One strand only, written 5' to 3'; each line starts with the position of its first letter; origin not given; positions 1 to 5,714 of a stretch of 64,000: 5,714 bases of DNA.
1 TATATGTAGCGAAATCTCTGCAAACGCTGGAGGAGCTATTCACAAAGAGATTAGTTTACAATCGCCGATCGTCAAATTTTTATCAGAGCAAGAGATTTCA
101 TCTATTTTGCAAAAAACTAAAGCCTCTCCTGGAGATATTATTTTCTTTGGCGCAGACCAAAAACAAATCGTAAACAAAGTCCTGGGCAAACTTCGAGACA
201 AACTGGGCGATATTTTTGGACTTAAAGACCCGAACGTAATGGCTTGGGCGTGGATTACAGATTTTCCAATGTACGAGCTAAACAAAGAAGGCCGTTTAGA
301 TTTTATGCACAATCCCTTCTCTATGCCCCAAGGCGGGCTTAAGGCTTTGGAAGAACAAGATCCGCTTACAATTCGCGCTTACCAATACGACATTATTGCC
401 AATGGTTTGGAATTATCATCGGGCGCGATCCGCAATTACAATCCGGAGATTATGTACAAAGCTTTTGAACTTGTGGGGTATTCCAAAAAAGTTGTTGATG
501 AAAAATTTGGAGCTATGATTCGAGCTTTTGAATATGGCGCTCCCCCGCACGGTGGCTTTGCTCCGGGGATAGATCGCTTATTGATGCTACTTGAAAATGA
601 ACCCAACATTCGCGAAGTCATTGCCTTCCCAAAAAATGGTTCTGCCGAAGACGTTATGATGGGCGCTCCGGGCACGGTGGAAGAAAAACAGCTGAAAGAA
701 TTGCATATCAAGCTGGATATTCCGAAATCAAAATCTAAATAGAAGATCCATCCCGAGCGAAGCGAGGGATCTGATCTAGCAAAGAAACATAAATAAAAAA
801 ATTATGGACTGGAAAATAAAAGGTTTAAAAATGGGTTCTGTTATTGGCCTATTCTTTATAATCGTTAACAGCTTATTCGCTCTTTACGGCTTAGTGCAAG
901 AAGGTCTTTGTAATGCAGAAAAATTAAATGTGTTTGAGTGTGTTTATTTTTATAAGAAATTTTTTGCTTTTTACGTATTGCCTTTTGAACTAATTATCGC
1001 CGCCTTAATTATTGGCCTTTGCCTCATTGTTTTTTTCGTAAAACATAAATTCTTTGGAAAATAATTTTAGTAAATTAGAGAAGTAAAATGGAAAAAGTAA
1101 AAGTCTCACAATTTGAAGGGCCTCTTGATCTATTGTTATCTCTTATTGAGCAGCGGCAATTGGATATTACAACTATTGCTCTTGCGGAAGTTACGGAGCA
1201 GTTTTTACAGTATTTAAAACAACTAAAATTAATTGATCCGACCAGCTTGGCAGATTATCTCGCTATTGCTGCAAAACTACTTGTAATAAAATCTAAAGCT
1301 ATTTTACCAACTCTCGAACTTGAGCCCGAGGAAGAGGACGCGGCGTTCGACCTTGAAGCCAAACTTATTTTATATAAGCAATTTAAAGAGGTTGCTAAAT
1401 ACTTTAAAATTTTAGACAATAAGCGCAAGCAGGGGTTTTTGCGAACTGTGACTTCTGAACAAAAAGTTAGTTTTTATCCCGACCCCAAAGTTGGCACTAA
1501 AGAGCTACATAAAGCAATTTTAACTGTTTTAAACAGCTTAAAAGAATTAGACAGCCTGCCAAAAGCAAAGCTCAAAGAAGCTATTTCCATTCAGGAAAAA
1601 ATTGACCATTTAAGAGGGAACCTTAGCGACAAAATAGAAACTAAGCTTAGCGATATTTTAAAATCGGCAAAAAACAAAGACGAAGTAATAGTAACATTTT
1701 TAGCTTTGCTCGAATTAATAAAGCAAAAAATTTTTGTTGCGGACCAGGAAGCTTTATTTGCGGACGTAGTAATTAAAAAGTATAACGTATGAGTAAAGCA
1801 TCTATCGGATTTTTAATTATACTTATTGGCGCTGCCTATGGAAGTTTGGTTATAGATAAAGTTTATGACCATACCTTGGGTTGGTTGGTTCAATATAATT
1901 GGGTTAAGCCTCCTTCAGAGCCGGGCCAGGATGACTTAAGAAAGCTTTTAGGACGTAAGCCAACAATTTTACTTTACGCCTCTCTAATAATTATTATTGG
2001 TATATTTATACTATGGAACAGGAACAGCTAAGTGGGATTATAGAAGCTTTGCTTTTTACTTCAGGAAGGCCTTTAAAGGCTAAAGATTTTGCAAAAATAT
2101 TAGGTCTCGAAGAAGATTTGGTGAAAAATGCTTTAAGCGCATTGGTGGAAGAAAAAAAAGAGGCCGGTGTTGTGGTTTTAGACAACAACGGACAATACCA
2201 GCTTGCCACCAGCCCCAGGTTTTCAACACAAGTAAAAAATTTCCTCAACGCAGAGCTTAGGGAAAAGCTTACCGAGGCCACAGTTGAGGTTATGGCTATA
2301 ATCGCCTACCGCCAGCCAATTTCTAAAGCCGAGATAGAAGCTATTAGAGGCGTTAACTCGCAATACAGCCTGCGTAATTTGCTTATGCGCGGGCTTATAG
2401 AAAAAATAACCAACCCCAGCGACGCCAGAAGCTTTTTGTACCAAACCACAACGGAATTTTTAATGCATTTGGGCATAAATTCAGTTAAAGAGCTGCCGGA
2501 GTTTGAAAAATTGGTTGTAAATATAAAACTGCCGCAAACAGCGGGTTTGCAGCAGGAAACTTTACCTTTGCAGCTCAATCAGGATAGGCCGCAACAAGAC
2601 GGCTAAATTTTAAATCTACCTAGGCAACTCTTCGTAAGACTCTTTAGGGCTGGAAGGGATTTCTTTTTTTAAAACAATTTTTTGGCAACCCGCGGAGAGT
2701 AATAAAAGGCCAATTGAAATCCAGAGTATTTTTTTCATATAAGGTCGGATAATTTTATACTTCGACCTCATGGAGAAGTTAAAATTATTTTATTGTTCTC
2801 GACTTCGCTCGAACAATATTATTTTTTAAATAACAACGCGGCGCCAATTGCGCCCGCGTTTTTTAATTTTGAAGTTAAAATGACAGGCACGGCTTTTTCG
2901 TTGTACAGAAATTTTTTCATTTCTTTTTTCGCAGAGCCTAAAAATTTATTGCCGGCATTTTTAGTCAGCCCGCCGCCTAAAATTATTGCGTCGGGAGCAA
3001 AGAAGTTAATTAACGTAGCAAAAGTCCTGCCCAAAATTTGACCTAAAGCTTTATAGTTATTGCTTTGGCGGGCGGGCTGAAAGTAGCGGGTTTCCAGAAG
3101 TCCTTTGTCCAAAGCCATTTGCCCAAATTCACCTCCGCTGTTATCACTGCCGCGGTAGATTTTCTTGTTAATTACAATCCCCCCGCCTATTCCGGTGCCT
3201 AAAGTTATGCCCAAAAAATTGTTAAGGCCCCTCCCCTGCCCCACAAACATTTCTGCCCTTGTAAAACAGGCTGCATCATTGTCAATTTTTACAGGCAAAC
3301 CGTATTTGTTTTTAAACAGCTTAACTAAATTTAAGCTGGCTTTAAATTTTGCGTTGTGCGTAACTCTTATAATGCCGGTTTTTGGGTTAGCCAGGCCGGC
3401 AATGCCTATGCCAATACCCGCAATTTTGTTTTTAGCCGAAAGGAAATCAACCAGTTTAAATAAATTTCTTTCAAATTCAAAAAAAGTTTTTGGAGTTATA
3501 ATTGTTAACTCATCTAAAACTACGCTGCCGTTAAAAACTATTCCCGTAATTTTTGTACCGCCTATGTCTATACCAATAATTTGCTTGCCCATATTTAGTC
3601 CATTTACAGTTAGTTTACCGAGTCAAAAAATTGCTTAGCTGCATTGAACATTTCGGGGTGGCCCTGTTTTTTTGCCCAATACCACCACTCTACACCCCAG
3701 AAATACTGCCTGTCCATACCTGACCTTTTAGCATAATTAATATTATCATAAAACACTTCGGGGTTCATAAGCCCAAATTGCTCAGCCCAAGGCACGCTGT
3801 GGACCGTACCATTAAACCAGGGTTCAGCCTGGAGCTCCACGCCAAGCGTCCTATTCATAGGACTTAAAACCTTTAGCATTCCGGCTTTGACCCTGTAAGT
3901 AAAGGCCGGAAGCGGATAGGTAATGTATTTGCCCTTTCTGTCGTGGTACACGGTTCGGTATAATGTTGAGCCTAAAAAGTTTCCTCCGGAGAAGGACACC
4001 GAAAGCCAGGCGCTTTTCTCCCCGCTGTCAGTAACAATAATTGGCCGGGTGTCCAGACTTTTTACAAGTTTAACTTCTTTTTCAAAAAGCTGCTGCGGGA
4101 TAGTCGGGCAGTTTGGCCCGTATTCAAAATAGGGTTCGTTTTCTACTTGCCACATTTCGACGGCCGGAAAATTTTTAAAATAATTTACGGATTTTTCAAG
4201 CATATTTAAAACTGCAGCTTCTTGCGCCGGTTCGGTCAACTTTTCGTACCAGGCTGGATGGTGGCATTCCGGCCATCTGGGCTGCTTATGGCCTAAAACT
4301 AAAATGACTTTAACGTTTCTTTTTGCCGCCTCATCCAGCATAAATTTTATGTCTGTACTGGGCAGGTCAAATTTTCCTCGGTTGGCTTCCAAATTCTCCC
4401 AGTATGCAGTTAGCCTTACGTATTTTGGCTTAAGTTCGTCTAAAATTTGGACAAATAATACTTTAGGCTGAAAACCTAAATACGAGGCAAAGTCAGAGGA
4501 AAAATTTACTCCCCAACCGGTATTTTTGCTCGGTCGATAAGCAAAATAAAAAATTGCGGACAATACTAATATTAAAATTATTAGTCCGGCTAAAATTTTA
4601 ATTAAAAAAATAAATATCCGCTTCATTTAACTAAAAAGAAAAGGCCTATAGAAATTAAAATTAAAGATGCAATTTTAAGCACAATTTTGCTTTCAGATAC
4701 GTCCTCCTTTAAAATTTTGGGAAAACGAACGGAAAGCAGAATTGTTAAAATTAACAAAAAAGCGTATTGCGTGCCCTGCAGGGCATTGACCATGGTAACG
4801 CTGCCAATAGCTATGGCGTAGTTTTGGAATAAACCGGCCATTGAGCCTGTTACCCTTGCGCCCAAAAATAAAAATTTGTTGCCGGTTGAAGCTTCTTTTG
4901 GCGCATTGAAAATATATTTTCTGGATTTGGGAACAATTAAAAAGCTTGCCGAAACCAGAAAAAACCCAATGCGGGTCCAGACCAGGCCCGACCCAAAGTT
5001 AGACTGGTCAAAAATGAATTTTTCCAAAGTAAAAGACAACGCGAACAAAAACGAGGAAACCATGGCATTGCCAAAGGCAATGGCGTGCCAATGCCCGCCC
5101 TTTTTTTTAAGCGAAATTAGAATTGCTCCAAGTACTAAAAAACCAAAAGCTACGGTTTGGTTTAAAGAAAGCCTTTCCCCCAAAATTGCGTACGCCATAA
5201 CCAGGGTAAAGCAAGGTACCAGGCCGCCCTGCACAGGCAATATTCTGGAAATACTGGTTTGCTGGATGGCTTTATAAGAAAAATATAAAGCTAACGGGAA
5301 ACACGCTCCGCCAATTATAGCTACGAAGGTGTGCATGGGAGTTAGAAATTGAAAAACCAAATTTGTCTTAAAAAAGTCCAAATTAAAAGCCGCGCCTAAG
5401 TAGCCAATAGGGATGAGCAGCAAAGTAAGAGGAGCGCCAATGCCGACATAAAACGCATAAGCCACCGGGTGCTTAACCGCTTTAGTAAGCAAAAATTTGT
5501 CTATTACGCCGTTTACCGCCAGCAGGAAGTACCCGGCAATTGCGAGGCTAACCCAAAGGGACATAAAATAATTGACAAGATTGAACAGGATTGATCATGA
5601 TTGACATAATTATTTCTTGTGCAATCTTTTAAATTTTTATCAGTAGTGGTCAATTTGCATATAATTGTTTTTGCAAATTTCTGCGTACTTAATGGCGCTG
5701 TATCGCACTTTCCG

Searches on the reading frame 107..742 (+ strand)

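Call 31: search_protein_families(library=pfam, proteins=[window:107-742:+], max_evalue=0.001)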
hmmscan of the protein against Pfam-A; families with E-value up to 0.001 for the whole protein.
window:107-742:+ (211 aa): 2 families
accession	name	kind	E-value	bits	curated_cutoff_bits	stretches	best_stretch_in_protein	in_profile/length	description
PF00152.25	tRNA-synt_2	-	5.6e-36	124.6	25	1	41-177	186-307/308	tRNA synthetases class II (D, K and N)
PF02938.19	GAD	-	0.0005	20.7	23.4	1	2-26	71-95/95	GAD domain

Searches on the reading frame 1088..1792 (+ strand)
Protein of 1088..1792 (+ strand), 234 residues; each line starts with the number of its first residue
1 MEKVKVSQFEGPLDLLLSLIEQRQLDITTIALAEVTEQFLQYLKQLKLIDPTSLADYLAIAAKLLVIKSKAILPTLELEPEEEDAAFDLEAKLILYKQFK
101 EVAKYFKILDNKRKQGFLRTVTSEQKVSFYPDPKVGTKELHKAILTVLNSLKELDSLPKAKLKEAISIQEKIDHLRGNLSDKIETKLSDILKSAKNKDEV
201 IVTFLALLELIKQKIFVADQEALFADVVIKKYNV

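Call 31: search_protein_families(library=pfam, proteins=[window:1088-1792:+], max_evalue=0.001)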
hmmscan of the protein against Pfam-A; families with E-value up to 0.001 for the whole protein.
window:1088-1792:+ (234 aa): 1 family
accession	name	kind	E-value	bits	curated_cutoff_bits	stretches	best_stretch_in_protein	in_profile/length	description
PF02616.19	SMC_ScpA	-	3.4e-24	86.6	24.6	1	19-229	1-229/232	Segregation and condensation protein ScpA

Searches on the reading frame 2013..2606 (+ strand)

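Call 31: search_protein_families(library=pfam, proteins=[window:2013-2606:+], max_evalue=0.001)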
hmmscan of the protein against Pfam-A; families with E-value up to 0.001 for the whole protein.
window:2013-2606:+ (197 aa): 2 families
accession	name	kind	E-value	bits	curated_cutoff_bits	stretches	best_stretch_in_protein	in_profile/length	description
PF04079.22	SMC_ScpB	-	1.8e-44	151.6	27.4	1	9-163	2-159/160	Segregation and condensation complex subunit ScpB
PF01047.28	MarR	-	0.00059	20.1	24.6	0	86-140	1-58/59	MarR family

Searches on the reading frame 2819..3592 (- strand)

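Call 31: search_protein_families(library=pfam, proteins=[window:2819-3592:-], max_evalue=0.001)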
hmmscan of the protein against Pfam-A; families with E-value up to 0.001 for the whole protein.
window:2819-3592:- (257 aa): 2 families
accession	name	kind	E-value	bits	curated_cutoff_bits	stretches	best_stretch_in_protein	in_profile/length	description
PF00480.26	ROK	-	3.1e-42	145.5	22.9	2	6-162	2-161/294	ROK family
PF01869.26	BcrAD_BadFG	-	0.00075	19.5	31.5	0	6-38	1-33/271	BadF/BadG/BcrA/BcrD ATPase family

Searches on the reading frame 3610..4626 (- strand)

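Call 31: search_protein_families(library=pfam, proteins=[window:3610-4626:-], max_evalue=0.001)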
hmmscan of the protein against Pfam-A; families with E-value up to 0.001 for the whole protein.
window:3610-4626:- (338 aa): 1 family
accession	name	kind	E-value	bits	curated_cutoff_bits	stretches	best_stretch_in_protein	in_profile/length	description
PF02836.23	Glyco_hydro_2_C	-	7.3e-06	25.8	21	1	96-199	75-161/302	Glycosyl hydrolases family 2, TIM barrel domain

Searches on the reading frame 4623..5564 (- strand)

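Call 31: search_protein_families(library=pfam, proteins=[window:4623-5564:-], max_evalue=0.001)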
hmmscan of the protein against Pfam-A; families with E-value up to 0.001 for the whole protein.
window:4623-5564:- (313 aa): 1 family
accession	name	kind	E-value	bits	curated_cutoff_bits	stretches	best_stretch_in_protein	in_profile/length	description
PF00892.27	EamA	-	1e-08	36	28.2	1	3-151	2-134/135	EamA-like transporter family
